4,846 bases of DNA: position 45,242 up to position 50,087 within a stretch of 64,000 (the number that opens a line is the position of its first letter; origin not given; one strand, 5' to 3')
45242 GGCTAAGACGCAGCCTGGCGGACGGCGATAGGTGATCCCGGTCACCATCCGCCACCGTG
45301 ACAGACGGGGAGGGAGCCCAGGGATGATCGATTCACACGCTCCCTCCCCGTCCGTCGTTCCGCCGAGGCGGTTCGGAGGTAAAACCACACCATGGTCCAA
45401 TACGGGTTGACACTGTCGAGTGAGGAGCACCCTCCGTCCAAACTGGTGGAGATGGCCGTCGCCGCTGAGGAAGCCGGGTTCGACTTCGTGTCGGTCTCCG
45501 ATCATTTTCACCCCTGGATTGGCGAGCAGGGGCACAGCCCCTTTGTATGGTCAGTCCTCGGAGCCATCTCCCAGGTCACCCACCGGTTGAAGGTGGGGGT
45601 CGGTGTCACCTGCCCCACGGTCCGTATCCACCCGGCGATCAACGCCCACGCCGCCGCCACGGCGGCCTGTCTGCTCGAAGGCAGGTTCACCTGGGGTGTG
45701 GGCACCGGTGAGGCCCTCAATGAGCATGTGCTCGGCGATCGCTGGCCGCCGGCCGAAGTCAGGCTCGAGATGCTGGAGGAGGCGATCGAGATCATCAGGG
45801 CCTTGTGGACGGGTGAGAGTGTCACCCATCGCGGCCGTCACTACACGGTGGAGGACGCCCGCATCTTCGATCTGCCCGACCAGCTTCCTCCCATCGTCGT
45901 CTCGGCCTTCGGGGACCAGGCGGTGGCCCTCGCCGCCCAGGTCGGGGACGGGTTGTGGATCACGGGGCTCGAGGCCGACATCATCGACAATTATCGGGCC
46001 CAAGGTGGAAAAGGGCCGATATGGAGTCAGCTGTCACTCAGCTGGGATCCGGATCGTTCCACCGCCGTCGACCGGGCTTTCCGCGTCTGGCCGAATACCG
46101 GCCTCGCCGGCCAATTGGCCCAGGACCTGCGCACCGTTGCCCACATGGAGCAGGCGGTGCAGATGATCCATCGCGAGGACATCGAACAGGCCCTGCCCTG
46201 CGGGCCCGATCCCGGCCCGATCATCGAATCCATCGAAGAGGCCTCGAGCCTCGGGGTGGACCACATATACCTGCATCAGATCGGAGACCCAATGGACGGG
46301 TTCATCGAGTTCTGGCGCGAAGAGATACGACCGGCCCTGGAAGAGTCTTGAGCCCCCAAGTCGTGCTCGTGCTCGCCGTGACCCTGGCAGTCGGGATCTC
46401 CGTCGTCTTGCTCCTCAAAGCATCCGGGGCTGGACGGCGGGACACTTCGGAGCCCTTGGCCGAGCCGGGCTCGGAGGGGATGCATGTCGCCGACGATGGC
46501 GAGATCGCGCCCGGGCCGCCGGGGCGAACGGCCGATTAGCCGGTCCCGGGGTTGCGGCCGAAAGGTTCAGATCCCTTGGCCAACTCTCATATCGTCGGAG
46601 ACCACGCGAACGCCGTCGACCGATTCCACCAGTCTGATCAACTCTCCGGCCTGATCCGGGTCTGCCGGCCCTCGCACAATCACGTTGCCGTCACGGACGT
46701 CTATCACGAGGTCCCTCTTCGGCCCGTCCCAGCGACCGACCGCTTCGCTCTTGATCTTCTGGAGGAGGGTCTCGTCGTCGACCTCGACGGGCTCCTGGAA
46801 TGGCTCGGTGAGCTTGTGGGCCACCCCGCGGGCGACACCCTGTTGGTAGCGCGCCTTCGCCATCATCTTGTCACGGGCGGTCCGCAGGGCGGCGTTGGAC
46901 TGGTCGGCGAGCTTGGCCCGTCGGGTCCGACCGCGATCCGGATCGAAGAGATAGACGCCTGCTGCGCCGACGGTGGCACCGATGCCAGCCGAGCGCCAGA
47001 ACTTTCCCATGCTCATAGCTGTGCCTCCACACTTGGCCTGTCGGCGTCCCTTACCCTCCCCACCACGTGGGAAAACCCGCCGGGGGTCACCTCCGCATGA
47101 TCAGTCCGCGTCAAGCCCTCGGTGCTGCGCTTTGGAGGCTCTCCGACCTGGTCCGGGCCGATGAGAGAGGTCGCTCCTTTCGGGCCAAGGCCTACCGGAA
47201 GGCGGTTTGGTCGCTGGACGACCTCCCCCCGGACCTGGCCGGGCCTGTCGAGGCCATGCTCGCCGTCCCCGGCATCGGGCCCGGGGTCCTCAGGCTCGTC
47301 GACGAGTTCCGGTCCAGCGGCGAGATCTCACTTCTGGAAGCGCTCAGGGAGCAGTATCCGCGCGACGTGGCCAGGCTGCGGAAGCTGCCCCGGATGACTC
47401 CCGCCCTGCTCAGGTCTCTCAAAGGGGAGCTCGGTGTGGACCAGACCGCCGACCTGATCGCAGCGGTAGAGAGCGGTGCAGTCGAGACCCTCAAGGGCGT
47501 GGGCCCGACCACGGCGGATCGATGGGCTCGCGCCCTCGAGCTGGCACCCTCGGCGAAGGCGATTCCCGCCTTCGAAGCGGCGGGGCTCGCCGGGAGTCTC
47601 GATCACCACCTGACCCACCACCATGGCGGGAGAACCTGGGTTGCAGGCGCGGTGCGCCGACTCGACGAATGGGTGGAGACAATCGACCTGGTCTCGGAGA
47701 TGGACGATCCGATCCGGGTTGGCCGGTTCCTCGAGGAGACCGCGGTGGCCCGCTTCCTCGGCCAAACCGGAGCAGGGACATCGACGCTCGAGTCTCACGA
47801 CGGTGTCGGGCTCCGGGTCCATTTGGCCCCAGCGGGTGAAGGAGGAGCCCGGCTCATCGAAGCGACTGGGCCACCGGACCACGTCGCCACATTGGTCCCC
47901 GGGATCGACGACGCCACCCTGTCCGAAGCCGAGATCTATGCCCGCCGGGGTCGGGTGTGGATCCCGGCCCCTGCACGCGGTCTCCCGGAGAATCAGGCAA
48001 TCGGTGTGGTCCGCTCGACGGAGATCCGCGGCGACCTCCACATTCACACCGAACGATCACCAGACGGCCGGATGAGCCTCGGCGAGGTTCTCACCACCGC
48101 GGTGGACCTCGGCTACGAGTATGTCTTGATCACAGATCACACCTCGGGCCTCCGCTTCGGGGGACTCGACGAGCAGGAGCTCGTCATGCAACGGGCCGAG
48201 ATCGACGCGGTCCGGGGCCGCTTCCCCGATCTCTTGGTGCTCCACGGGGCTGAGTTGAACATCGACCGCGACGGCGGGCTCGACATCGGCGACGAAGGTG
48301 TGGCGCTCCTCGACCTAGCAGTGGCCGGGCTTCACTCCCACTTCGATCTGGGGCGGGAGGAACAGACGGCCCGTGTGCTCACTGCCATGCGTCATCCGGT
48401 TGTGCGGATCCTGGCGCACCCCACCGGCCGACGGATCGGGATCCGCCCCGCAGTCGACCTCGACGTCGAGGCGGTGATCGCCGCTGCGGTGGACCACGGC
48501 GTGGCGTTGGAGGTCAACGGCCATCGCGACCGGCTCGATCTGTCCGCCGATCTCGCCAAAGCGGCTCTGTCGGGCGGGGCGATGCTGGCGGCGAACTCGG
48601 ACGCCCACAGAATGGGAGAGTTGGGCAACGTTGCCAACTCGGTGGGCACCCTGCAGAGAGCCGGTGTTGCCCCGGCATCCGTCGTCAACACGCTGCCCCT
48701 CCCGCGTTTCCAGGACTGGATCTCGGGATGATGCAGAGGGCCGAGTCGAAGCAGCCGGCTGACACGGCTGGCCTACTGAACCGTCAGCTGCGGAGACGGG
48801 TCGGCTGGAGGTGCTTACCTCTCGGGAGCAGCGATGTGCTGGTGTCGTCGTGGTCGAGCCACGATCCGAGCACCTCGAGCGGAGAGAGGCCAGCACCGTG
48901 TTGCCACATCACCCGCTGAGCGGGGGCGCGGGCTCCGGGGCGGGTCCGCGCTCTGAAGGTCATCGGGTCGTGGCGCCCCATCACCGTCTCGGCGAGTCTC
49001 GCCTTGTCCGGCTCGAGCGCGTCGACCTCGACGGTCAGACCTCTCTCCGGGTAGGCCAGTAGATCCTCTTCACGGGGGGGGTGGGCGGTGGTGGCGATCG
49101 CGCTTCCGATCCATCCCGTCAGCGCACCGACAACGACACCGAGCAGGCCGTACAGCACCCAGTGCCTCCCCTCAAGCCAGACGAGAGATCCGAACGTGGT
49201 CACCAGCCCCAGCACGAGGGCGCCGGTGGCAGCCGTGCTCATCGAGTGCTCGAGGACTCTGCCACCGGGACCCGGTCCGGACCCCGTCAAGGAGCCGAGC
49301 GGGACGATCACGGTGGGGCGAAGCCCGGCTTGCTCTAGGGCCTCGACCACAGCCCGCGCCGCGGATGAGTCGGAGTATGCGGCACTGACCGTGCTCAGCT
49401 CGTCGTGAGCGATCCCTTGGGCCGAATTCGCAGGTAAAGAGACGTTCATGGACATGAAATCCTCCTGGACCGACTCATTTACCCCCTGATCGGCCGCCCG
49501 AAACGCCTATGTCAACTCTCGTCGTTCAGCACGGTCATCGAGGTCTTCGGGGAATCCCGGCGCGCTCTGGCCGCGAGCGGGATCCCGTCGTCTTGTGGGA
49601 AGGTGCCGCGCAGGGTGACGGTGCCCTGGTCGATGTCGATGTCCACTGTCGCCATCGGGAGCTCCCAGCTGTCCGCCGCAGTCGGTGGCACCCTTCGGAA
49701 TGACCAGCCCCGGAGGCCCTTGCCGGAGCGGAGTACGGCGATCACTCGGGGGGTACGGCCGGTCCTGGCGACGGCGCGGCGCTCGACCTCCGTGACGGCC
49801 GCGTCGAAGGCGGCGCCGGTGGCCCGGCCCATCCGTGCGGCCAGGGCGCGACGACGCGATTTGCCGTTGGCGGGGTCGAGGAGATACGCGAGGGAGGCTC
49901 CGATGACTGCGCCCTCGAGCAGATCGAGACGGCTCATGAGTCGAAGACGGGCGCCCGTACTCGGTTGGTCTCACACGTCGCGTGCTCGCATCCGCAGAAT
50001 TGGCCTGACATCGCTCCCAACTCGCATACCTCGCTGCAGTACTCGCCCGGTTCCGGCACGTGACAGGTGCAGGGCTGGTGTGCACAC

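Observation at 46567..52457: Stationary-phase / desiccation-type island with a translationally coupled Cys-rich 52-aa peptide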

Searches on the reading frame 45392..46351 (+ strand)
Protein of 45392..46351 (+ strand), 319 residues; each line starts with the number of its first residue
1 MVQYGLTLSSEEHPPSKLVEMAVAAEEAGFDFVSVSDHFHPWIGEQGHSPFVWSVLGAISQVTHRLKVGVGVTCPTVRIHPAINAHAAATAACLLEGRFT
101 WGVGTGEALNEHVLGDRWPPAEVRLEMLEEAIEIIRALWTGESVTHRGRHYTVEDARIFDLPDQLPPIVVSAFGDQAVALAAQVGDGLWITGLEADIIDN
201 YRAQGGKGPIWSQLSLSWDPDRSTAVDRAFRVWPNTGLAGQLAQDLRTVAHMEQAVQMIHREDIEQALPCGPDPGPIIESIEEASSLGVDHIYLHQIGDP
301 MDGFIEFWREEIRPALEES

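Call 5: search_protein_families(library=pfam, proteins=[window:45392-46351:+], max_evalue=0.1)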
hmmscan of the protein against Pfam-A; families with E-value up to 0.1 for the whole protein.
window:45392-46351:+ (319 aa): 1 family
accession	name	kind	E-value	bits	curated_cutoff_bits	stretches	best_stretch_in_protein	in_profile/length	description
PF00296.26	Bac_luciferase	-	2.6e-52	178.6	27.9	1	9-291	16-314/314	Luciferase-like monooxygenase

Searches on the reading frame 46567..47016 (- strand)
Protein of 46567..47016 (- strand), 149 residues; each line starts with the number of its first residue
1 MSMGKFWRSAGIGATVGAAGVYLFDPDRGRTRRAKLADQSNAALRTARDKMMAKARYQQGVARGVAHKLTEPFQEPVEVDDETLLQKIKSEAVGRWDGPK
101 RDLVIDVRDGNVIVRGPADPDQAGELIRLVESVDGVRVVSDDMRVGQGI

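Call 5: search_protein_families(library=pfam, proteins=[window:46567-47016:-], max_evalue=0.1)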
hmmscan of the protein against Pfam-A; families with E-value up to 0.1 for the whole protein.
window:46567-47016:- (149 aa): 3 families
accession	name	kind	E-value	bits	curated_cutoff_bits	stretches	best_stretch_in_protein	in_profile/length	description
PF12732.12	YtxH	-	1.9e-06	28.7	37.5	1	10-50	4-44/71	YtxH-like protein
PF04972.22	BON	-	2.5e-06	28.1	27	1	80-146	1-68/69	BON domain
PF23771.1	DUF7168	-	0.095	12.8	25.5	0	46-79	85-115/140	Domain of unknown function (DUF7168)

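Call 6: search_protein_families(library=ncbifam, proteins=[window:46567-47016:-], max_evalue=0.1)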
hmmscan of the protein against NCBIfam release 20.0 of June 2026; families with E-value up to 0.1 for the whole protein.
window:46567-47016:- (149 aa): 1 family
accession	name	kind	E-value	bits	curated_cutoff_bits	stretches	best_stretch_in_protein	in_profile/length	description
NF007858.0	PRK10568.1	equivalog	0.034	13.7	174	1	79-145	58-125/206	molecular chaperone OsmY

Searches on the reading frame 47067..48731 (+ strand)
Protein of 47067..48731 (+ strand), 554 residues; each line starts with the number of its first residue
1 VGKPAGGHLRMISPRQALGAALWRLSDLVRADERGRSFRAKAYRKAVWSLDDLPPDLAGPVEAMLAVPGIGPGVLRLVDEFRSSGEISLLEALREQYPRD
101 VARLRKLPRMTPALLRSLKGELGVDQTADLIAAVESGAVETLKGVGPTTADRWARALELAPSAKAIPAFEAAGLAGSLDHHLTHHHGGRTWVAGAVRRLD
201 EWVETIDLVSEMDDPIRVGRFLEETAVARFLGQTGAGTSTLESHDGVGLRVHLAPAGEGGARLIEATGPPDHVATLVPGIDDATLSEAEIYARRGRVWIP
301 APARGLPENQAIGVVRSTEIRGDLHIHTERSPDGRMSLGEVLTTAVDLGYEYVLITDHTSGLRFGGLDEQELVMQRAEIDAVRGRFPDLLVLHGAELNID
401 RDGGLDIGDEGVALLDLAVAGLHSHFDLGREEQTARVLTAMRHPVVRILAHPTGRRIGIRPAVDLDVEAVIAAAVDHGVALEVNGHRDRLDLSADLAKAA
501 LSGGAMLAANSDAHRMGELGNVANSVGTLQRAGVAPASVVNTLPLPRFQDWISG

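Call 5: search_protein_families(library=pfam, proteins=[window:47067-48731:+], max_evalue=0.1)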
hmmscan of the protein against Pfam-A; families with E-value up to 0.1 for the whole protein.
window:47067-48731:+ (554 aa): 5 families
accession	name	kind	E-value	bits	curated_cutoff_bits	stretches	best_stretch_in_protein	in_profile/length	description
PF14716.13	HHH_8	-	2.3e-09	37.9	30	1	21-85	9-71/73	Helix-hairpin-helix domain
PF14520.12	HHH_5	-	5.9e-07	30.3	27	1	103-157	3-55/57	Helix-hairpin-helix domain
PF02811.25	PHP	-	2.9e-06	28.2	26.4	1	323-400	1-66/164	PHP domain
PF00633.29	HHH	-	0.0069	16.6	24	0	141-151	15-25/30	Helix-hairpin-helix motif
PF13263.12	PHP_C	-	0.051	13.6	21.3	1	509-526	20-37/56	PHP-associated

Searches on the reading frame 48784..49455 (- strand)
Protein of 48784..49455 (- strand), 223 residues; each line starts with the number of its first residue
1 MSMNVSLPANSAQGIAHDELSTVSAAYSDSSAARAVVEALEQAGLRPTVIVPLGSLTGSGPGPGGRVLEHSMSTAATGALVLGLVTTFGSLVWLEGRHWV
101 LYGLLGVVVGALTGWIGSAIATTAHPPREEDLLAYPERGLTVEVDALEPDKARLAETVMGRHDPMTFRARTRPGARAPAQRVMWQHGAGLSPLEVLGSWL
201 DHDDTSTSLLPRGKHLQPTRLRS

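Call 5: search_protein_families(library=pfam, proteins=[window:48784-49455:-], max_evalue=0.1)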
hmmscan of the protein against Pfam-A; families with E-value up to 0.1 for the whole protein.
window:48784-49455:- (223 aa): 1 family
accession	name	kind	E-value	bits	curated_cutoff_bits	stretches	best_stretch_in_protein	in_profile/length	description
PF07082.17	DUF1350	-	0.039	13.7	27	1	169-202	196-231/250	Protein of unknown function (DUF1350)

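Call 6: search_protein_families(library=ncbifam, proteins=[window:48784-49455:-], max_evalue=0.1)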
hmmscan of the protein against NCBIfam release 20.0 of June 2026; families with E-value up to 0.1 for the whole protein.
window:48784-49455:- (223 aa): 0 families

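Call 65: search_protein_families(library=pfam, alignment_id=A6, max_evalue=1)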
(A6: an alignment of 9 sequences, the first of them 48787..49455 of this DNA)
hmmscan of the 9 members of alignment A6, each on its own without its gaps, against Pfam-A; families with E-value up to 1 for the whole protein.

A. member 1, window:48787-49455:- (223 aa): 1 family
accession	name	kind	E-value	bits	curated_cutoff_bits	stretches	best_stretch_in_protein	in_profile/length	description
PF07082.17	DUF1350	-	0.039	13.7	27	1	169-202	196-231/250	Protein of unknown function (DUF1350)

B. families by the number of members that match (of 9 scanned): 6 families
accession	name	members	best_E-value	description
PF13567.11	DUF4131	2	0.015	Domain of unknown function (DUF4131)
PF07082.17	DUF1350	2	0.039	Protein of unknown function (DUF1350)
PF05433.20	Rick_17kDa_Anti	1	0.031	Glycine zipper 2TM domain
PF13386.12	DsbD_2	1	0.046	Cytochrome C biogenesis protein transmembrane region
PF10003.15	DUF2244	1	0.05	Integral membrane protein (DUF2244)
PF25259.1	DUF7860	1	0.45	Family of unknown function (DUF7860)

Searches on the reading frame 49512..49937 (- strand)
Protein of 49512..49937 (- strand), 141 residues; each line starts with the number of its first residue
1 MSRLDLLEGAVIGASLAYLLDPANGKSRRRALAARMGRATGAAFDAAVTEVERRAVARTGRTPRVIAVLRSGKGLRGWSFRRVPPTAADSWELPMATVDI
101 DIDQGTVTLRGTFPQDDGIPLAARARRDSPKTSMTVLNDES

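Call 5: search_protein_families(library=pfam, proteins=[window:49512-49937:-], max_evalue=0.1)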
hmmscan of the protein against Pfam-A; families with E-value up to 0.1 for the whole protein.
window:49512-49937:- (141 aa): 1 family
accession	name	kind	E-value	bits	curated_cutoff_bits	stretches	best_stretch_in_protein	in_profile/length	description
PF12732.12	YtxH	-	0.00014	22.7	37.5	1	6-43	4-41/71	YtxH-like protein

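Call 6: search_protein_families(library=ncbifam, proteins=[window:49512-49937:-], max_evalue=0.1)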
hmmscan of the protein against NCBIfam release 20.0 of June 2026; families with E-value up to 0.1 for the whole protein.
window:49512-49937:- (141 aa): 1 family
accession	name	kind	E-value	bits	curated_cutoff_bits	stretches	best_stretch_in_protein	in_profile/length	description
NF041669.1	GvpT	domain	0.05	14.1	80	1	8-56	7-55/123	GvpT/GvpP family gas vesicle accessory protein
